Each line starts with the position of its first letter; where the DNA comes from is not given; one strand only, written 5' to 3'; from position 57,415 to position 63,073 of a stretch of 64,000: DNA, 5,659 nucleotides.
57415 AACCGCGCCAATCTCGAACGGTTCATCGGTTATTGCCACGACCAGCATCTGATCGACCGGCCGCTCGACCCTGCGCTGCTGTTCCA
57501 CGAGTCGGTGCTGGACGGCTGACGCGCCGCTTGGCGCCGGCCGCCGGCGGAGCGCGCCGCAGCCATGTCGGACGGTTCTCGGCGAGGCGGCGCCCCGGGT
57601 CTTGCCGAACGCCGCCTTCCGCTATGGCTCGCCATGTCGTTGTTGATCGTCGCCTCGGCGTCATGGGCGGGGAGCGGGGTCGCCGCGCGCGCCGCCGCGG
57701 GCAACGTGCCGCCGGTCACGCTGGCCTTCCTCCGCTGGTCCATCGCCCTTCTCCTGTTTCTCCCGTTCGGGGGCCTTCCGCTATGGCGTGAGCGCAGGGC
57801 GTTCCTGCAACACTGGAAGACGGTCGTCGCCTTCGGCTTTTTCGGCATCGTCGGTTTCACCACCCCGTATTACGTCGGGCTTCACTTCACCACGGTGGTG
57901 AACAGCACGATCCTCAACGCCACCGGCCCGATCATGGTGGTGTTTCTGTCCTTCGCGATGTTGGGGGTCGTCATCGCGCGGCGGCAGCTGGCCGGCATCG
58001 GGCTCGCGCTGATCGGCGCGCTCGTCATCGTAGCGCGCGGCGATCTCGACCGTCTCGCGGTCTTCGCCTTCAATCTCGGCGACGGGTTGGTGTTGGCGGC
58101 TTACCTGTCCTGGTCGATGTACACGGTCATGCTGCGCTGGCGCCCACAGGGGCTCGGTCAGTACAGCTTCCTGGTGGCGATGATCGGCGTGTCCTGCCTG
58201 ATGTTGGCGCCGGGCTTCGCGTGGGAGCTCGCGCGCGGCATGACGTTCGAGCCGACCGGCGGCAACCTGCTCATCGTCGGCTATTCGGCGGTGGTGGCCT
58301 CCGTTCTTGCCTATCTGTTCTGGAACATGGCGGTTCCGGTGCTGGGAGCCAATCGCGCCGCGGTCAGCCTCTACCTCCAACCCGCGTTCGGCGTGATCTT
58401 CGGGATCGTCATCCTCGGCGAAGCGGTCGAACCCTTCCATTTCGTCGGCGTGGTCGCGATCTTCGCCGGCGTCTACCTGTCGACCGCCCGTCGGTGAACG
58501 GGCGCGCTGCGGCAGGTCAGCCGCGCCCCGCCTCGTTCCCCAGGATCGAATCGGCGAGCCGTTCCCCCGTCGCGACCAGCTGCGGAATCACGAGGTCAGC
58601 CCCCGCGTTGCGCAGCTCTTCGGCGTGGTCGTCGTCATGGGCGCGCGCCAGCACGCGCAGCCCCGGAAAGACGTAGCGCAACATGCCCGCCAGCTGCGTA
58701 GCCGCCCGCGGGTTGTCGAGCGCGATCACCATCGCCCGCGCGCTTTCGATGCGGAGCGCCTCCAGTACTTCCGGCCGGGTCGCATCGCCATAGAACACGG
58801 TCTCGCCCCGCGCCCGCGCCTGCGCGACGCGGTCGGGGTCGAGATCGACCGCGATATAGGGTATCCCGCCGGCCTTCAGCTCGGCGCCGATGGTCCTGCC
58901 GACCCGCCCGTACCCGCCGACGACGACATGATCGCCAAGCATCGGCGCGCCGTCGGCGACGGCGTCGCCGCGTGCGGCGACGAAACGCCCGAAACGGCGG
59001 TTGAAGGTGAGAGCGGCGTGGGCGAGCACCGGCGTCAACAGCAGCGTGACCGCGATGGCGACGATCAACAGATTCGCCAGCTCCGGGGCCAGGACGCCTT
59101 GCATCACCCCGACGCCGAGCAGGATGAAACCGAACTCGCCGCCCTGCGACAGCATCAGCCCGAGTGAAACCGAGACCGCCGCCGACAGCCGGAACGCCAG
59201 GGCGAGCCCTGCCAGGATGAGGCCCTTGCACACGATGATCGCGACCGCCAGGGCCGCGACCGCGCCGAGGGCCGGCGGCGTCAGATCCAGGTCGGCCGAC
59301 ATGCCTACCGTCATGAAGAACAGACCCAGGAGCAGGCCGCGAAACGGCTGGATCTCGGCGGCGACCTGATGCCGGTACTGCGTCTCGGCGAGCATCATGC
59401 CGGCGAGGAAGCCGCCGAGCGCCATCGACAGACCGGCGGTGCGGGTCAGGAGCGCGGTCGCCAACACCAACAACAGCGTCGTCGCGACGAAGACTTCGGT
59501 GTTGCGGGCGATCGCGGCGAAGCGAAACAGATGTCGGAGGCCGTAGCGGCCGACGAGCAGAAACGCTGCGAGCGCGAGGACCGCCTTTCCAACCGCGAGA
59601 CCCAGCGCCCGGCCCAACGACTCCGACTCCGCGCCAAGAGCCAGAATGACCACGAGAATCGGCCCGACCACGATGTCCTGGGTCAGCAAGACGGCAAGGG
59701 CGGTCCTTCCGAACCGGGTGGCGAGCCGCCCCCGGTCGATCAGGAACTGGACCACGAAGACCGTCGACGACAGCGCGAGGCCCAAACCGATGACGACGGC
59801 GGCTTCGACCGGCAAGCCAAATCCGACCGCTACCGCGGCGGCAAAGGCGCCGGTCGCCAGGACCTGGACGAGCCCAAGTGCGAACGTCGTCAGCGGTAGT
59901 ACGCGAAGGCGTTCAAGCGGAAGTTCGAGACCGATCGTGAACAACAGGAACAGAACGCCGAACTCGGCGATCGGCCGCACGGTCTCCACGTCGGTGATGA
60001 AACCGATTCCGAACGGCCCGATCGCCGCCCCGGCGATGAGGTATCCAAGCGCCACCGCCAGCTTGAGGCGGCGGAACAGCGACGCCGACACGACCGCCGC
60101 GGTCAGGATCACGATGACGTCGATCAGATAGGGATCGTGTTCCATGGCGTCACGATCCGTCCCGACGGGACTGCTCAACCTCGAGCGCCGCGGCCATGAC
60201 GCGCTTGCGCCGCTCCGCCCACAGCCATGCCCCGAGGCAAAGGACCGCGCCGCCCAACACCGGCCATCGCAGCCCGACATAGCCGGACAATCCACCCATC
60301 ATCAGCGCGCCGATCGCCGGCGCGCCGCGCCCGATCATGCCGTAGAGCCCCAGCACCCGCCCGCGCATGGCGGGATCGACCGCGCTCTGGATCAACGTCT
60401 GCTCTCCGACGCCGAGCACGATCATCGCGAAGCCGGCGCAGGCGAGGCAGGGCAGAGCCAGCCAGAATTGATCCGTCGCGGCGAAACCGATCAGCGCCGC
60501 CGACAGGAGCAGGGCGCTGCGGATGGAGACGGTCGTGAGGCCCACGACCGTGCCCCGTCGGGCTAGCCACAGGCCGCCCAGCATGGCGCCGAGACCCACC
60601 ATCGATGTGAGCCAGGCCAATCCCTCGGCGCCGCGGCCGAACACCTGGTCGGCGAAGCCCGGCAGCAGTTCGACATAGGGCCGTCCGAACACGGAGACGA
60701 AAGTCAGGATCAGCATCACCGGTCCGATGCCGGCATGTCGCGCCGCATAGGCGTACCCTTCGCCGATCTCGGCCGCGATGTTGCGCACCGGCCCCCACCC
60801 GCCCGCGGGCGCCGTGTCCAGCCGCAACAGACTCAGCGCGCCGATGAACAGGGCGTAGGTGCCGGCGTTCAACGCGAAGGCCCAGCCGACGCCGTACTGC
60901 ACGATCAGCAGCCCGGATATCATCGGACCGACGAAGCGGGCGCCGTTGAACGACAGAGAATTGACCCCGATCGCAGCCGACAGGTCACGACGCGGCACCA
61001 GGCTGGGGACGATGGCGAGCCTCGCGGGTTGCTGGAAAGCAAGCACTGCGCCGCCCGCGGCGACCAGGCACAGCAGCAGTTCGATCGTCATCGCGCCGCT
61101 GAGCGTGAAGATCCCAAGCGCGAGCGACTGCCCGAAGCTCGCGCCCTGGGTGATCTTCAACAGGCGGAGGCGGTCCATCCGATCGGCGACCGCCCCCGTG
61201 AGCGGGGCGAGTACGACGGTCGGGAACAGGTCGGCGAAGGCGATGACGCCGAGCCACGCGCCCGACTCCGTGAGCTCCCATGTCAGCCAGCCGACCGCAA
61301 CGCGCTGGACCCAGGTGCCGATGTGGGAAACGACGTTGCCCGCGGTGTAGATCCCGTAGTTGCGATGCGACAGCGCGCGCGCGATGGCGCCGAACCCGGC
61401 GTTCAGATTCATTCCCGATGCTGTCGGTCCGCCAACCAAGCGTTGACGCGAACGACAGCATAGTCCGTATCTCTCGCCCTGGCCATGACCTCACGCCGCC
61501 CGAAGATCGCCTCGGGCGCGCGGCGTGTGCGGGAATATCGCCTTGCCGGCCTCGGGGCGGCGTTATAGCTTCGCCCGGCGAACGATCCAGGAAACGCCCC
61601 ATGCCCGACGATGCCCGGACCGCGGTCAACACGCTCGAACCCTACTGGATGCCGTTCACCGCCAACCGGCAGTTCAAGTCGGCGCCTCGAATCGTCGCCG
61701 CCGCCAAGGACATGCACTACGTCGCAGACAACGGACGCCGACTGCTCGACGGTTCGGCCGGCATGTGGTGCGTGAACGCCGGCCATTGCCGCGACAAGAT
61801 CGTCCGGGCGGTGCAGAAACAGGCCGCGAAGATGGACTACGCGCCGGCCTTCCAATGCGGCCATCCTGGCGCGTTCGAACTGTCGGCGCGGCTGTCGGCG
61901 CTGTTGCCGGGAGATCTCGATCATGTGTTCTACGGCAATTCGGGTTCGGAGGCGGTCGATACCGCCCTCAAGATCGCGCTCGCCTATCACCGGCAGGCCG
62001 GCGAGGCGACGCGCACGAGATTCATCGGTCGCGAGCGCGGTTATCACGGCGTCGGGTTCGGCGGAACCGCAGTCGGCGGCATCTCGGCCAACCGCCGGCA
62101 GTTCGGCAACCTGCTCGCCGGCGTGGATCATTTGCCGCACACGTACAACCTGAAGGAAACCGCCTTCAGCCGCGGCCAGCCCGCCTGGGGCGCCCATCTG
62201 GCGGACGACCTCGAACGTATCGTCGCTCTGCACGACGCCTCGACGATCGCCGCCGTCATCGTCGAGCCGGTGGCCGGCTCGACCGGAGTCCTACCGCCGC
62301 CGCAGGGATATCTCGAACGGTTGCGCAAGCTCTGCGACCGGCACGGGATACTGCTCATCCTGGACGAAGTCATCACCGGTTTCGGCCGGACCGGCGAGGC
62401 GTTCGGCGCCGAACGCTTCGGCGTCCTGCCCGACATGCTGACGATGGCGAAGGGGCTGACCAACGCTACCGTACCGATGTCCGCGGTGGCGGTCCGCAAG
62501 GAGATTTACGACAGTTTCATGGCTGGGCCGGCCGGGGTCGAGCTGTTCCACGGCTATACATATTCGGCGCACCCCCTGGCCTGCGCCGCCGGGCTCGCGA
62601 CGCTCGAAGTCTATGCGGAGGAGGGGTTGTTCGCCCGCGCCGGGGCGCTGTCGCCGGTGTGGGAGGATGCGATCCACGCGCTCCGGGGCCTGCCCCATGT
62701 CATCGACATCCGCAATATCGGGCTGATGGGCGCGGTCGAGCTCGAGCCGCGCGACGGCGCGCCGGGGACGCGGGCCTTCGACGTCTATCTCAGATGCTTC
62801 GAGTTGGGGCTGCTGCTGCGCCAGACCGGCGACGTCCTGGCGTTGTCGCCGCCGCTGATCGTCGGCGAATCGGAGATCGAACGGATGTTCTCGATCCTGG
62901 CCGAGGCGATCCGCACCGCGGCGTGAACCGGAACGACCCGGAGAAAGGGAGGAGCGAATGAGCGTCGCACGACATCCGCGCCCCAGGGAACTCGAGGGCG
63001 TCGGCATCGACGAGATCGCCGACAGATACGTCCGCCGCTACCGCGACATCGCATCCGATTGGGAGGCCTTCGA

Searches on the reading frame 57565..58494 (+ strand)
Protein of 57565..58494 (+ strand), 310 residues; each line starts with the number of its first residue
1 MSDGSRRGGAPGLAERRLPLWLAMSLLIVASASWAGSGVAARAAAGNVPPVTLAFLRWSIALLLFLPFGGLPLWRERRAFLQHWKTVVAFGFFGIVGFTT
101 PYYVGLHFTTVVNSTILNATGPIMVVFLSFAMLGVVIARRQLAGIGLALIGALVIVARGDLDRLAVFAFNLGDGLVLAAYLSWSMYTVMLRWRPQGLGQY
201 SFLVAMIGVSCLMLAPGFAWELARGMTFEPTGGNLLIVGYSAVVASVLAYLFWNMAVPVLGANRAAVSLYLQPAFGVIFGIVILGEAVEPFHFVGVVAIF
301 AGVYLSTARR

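Call 28: search_protein_families(library=pfam, proteins=[window:57565-58494:+], max_evalue=0.00001)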
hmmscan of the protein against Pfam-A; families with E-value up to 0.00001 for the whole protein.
window:57565-58494:+ (310 aa): 1 family
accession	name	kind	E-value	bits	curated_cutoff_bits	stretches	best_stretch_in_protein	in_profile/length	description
PF00892.27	EamA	-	2.6e-40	138.3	28.2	2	22-156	2-134/135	EamA-like transporter family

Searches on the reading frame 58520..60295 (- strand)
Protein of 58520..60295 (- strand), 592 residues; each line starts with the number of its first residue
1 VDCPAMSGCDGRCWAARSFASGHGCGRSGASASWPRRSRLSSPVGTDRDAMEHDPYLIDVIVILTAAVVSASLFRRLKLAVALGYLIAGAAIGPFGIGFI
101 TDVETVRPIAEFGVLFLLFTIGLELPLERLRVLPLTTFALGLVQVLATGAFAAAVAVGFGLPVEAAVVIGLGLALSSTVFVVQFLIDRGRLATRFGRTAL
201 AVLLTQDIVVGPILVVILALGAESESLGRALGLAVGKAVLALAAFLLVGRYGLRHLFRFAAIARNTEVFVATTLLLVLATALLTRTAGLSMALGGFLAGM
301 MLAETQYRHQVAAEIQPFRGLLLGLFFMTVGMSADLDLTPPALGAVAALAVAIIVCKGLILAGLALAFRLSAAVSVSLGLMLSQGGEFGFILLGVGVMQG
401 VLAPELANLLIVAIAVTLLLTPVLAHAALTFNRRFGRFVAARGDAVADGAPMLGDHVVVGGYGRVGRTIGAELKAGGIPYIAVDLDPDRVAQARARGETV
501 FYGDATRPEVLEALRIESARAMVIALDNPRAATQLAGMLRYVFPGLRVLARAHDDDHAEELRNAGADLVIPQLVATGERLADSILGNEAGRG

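Call 28: search_protein_families(library=pfam, proteins=[window:58520-60295:-], max_evalue=0.00001)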
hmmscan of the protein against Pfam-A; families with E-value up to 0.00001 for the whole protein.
window:58520-60295:- (592 aa): 2 families
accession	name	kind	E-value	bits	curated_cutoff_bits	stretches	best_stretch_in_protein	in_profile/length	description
PF00999.27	Na_H_Exchanger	-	1.5e-57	195.6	26.2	1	63-425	1-374/375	Sodium/hydrogen exchanger, transmembrane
PF02254.24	TrkA_N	-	3.1e-29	102.1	23.8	1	457-570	1-114/116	TrkA-N domain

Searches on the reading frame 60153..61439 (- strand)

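Call 28: search_protein_families(library=pfam, proteins=[window:60153-61439:-], max_evalue=0.00001)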
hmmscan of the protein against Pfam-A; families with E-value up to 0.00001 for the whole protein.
window:60153-61439:- (429 aa): 2 families
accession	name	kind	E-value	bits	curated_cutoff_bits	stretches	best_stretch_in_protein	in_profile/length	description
PF05977.19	MFS_3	-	1.7e-40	139.4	27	1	30-407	14-390/524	Transmembrane secretion effector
PF07690.21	MFS_1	-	1.1e-28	100.6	33.4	2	34-378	4-347/347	Major Facilitator Superfamily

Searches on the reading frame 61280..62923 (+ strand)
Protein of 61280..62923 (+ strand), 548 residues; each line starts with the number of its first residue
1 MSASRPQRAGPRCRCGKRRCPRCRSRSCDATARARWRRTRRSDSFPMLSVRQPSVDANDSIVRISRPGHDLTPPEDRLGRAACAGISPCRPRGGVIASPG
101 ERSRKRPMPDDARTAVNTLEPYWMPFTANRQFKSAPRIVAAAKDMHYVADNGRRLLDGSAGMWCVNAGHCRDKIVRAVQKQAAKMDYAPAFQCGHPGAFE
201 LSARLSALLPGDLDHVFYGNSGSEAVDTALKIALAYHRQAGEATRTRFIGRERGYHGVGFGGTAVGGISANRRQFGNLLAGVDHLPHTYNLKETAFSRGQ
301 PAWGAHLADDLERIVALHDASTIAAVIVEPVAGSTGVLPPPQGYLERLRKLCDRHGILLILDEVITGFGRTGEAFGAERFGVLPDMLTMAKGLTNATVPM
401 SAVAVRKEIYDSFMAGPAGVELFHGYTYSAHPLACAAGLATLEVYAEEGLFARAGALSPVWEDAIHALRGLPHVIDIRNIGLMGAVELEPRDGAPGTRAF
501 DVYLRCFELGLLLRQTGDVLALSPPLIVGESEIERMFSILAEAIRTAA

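Call 28: search_protein_families(library=pfam, proteins=[window:61280-62923:+], max_evalue=0.00001)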
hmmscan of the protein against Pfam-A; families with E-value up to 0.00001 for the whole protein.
window:61280-62923:+ (548 aa): 1 family
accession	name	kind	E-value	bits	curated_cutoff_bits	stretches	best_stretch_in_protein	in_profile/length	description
PF00202.27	Aminotran_3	-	3.2e-87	293.3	30.5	1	134-544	8-403/403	Aminotransferase class-III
